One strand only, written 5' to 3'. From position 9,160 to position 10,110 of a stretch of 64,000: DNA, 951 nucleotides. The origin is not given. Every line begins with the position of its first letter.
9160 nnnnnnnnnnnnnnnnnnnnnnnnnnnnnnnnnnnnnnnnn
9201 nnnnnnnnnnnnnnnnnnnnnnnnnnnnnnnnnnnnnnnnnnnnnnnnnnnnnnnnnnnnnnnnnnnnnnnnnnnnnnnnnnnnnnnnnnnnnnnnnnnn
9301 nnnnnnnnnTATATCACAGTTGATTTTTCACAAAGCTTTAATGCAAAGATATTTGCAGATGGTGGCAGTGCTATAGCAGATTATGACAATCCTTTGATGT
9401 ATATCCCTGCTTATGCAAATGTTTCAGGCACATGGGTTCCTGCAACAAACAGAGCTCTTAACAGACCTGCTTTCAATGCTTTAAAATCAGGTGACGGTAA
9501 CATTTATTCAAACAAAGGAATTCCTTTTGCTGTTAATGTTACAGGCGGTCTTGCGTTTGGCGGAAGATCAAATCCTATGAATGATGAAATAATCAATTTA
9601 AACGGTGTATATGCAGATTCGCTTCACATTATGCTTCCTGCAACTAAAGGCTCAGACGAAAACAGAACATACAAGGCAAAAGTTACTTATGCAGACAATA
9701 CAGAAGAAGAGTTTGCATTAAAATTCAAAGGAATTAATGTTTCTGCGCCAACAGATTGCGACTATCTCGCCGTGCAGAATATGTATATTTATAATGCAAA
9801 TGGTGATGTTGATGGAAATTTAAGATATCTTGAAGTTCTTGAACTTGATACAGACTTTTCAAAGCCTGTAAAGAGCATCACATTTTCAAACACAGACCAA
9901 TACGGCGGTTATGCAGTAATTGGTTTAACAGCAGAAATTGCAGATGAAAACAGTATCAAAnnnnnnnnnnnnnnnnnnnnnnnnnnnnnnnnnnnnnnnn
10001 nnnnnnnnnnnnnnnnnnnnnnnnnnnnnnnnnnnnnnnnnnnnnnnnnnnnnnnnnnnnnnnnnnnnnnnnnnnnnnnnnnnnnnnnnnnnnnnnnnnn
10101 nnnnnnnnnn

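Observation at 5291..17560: Unassigned ~160-240 aa module present seven times across three proteins (A x3, B x2, D x2)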

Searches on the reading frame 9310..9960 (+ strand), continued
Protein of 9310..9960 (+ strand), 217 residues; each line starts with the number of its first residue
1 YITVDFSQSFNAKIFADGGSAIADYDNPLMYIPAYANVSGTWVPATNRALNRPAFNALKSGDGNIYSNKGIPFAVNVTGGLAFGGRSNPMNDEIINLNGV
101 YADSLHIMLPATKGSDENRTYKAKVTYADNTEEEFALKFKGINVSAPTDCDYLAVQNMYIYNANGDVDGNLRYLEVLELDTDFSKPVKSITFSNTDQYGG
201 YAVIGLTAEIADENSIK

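Call 56: search_protein_families(library=pfam, proteins=[P0017, P0022, P0032, P0034, P0040, P0049, P0042], max_evalue=0.001)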
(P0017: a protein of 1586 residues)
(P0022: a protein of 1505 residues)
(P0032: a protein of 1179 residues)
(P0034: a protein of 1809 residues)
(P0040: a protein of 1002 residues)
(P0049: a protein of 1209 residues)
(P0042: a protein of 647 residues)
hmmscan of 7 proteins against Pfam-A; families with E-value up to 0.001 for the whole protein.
P0017 (1586 aa): 2 families
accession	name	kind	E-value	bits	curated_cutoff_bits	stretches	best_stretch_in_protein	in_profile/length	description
PF13229.12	Beta_helix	-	2.5e-09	37.4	25.9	1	394-574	5-158/158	Right handed beta helix region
PF21231.2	GH141_M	-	4.7e-05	23.7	27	1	274-305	124-155/156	GH141 insertion domain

P0022 (1505 aa): 2 families
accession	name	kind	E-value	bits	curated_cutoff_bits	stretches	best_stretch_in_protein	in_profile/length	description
PF13229.12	Beta_helix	-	3.3e-07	30.5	25.9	1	1116-1201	72-153/158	Right handed beta helix region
PF21231.2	GH141_M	-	2.3e-05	24.7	27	1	1063-1099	119-155/156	GH141 insertion domain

P0032 (1179 aa): 0 families

P0034 (1809 aa): 2 families
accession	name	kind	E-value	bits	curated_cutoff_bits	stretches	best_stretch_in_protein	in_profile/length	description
PF13229.12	Beta_helix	-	1.6e-13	51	25.9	2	434-569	16-135/158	Right handed beta helix region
PF00404.24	Dockerin_1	-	4.5e-08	33.6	22.9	1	1739-1795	2-56/57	Dockerin type I domain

P0040 (1002 aa): 0 families

P0049 (1209 aa): 2 families
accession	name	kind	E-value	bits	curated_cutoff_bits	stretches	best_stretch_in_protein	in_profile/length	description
PF13229.12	Beta_helix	-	9.8e-10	38.7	25.9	1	447-582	4-124/158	Right handed beta helix region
PF21231.2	GH141_M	-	0.00053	20.3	27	0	270-300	125-155/156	GH141 insertion domain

P0042 (647 aa): 0 families

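Call 58: list_cluster_members(proteins=[P0013, P0022, P0025, P0030, P0034, P0037, P0041, P0048, P0057, P0064])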
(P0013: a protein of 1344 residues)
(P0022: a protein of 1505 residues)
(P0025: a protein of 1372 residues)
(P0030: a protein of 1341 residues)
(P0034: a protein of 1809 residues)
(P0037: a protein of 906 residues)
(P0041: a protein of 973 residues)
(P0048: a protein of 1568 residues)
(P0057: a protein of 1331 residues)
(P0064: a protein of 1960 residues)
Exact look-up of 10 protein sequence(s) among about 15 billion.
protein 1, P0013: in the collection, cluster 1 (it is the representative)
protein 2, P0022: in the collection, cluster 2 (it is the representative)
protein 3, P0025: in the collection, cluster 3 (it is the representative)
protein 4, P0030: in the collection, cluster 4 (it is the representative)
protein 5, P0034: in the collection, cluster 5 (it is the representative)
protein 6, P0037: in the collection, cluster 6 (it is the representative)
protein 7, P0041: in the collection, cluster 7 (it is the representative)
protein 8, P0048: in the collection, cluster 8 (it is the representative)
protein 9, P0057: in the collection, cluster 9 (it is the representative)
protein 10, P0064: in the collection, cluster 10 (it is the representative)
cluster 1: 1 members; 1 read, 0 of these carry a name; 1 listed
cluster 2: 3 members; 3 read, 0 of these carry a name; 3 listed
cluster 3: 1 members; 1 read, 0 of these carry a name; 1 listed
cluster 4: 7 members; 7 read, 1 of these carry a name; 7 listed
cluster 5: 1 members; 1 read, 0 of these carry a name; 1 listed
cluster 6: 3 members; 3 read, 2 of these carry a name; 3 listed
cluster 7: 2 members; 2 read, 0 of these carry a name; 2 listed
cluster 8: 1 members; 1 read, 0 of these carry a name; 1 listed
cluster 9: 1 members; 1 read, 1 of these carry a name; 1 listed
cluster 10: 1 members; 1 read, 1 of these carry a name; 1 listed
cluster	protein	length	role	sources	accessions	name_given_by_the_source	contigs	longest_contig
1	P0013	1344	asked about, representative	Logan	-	-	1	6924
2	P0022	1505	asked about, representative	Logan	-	-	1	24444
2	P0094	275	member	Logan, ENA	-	-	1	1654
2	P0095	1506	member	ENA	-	-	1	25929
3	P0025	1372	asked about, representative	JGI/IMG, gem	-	-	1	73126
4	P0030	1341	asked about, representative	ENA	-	-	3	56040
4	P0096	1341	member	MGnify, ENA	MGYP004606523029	CR=1 FL=1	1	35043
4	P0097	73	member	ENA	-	-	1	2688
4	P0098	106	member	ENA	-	-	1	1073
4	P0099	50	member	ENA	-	-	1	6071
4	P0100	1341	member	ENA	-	-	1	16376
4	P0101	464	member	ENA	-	-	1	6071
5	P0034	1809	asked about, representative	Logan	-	-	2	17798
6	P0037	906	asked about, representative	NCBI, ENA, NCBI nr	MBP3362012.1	MAG: hypothetical protein J6N52_14230 [Clostridia bacterium] | hypothetical protein [Clostridia bacterium]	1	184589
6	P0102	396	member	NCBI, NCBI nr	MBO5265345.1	MAG: hypothetical protein J6A93_05235, partial [Ruminococcus sp.] | hypothetical protein [Ruminococcus sp.]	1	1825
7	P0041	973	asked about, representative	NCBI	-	-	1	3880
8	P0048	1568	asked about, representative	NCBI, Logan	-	-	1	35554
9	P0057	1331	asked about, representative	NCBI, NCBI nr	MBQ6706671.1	MAG: hypothetical protein IJN07_04095, partial [Clostridia bacterium] | hypothetical protein [Clostridia bacterium]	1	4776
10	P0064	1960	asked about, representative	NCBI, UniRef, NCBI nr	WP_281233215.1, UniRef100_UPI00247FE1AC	GEVED domain-containing protein [Flavobacterium gelatinilyticum] | GEVED domain-containing protein n=1 Tax=Flavobacterium gelatinilyticum TaxID=3003260 ...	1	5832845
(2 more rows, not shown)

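Call 59: find_encoding_contigs(protein=P0025, flank=10000, max_places=1)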
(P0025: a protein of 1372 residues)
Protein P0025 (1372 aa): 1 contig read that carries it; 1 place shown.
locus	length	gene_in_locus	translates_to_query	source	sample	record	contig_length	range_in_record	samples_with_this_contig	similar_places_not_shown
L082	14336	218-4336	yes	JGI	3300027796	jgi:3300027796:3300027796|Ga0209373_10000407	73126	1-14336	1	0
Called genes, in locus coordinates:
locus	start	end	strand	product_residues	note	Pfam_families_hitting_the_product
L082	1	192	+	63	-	?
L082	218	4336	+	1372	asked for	PF21231:GH141_M (weak), PF13229:Beta_helix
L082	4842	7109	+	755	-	PF17853:GGDEF_2 (weak), PF00165:HTH_AraC (weak), PF12833:HTH_18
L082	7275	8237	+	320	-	PF00528:BPD_transp_1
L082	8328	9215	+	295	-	PF00528:BPD_transp_1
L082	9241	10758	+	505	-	PF01547:SBP_bac_1, PF13416:SBP_bac_8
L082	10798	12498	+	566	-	-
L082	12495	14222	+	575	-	PF00041:fn3 (faint)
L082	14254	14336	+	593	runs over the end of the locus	PF02018:CBM_4_9 (faint)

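Call 60: find_encoding_contigs(protein=P0037, flank=10000, max_places=1)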
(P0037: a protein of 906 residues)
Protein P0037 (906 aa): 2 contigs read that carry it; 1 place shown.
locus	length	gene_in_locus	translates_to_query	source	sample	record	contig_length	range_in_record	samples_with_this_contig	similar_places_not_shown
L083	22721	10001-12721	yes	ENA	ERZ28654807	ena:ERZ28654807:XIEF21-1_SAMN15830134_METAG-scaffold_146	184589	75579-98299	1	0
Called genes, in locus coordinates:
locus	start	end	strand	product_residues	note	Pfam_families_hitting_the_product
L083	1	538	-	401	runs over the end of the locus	PF00072:Response_reg, PF12833:HTH_18, PF00165:HTH_AraC (weak)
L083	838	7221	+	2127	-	-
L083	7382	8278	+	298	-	PF00701:DHDPS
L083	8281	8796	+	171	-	PF10688:Imp-YgjV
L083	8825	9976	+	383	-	PF02012:BNR (faint), PF13088:BNR_2 (weak)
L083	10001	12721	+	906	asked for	-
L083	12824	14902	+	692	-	PF05592:Bac_rhamnosid (faint), PF17389:Bac_rhamnosid6H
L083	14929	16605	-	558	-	PF06580:His_kinase, PF02518:HATPase_c (faint)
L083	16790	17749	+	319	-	PF00528:BPD_transp_1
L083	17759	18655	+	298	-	PF00528:BPD_transp_1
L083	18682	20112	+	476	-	PF01547:SBP_bac_1, PF12010:DUF3502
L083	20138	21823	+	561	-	PF00395:SLH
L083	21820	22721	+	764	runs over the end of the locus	-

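Call 61: find_encoding_contigs(protein=P0030, flank=10000, max_places=1)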
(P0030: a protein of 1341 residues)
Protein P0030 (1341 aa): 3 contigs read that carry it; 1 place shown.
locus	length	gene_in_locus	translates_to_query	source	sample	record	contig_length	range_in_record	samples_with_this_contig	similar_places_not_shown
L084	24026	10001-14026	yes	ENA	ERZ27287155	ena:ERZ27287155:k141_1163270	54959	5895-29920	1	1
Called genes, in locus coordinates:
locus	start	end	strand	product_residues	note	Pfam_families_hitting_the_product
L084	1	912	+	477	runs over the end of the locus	PF01547:SBP_bac_1 (weak), PF12010:DUF3502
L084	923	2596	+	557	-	PF00395:SLH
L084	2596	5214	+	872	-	-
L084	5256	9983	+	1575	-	-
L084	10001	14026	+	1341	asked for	PF17996:CE2_N, PF00657:Lipase_GDSL, PF13472:Lipase_GDSL_2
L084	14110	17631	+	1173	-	-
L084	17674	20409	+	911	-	-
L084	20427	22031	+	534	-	PF00933:Glyco_hydro_3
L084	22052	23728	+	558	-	PF13229:Beta_helix (weak)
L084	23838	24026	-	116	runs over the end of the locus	PF00480:ROK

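Call 73: fold_search(model_id=the predicted structure, library=viral)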
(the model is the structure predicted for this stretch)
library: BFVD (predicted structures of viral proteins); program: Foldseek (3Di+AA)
matches with E <= 10: 1707; with E <= 0.001: 4
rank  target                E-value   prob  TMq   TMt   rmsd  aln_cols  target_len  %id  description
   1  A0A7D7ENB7            9.1e-05  1.00  0.29  0.20  12.1       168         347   11  (no name in the UniProt tables at hand)
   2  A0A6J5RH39            6.0e-04  0.97  0.25  0.12  20.5       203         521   15  Uncharacterized protein [uncultured Caudovirales phage]
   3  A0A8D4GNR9            8.3e-04  0.66  0.21  0.20  26.0       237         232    9  (no name in the UniProt tables at hand)
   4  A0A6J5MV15            9.7e-04  1.00  0.34  0.25  13.4       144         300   10  Uncharacterized protein [uncultured Caudovirales phage]
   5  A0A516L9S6            1.3e-03  0.96  0.28  0.07  10.7       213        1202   13  (no name in the UniProt tables at hand)
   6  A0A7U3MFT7            1.3e-03  0.69  0.19  0.12  16.8       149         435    8  (no name in the UniProt tables at hand)
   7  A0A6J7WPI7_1          1.4e-03  0.51  0.20  0.07  15.9       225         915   12  Intramolecular chaperone auto-processing domain containing protein [uncultured Caudovirales phage]
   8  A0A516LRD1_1          1.8e-03  1.00  0.33  0.10   9.4       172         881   14  (no name in the UniProt tables at hand)
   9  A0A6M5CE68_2          1.8e-03  0.69  0.24  0.09  19.3       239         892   10  (no name in the UniProt tables at hand)
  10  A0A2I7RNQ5            1.9e-03  0.96  0.22  0.30   7.6       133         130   10  (no name in the UniProt tables at hand)
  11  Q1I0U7                2.0e-03  0.98  0.24  0.12   8.1       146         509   12  Putative outer capsid protein VP5 [Micromonas pusilla reovirus (isolate Netherlands/2005)]
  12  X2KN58                2.2e-03  0.92  0.28  0.14  12.5       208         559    5  Minor tail protein [Mycobacterium phage Hawkeye]
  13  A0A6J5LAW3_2          2.2e-03  0.90  0.29  0.08  13.9       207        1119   14  Uncharacterized protein [uncultured Caudovirales phage]
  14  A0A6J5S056            2.6e-03  0.96  0.30  0.09  12.3       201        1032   10  Peptidase S74 domain-containing protein [uncultured Caudovirales phage]
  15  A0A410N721            2.7e-03  0.60  0.22  0.12  21.8       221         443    8  Uncharacterized protein [Haloferax tailed virus 1]
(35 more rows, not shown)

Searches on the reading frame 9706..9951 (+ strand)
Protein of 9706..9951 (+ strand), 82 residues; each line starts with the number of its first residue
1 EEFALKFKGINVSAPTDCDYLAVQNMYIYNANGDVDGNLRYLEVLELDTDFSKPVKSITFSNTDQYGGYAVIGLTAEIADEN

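Call 81: search_solved_structures(query=A6, max_evalue=10, show_alignments=3)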
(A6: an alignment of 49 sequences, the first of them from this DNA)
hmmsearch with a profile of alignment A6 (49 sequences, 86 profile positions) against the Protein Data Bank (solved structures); distinct sequences matched with E-value up to 10: 1.
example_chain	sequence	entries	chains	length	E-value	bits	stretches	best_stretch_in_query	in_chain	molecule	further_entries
4jox_A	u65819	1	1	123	3.7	11.4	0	3-38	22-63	13.6 kDa insecticidal crystal protein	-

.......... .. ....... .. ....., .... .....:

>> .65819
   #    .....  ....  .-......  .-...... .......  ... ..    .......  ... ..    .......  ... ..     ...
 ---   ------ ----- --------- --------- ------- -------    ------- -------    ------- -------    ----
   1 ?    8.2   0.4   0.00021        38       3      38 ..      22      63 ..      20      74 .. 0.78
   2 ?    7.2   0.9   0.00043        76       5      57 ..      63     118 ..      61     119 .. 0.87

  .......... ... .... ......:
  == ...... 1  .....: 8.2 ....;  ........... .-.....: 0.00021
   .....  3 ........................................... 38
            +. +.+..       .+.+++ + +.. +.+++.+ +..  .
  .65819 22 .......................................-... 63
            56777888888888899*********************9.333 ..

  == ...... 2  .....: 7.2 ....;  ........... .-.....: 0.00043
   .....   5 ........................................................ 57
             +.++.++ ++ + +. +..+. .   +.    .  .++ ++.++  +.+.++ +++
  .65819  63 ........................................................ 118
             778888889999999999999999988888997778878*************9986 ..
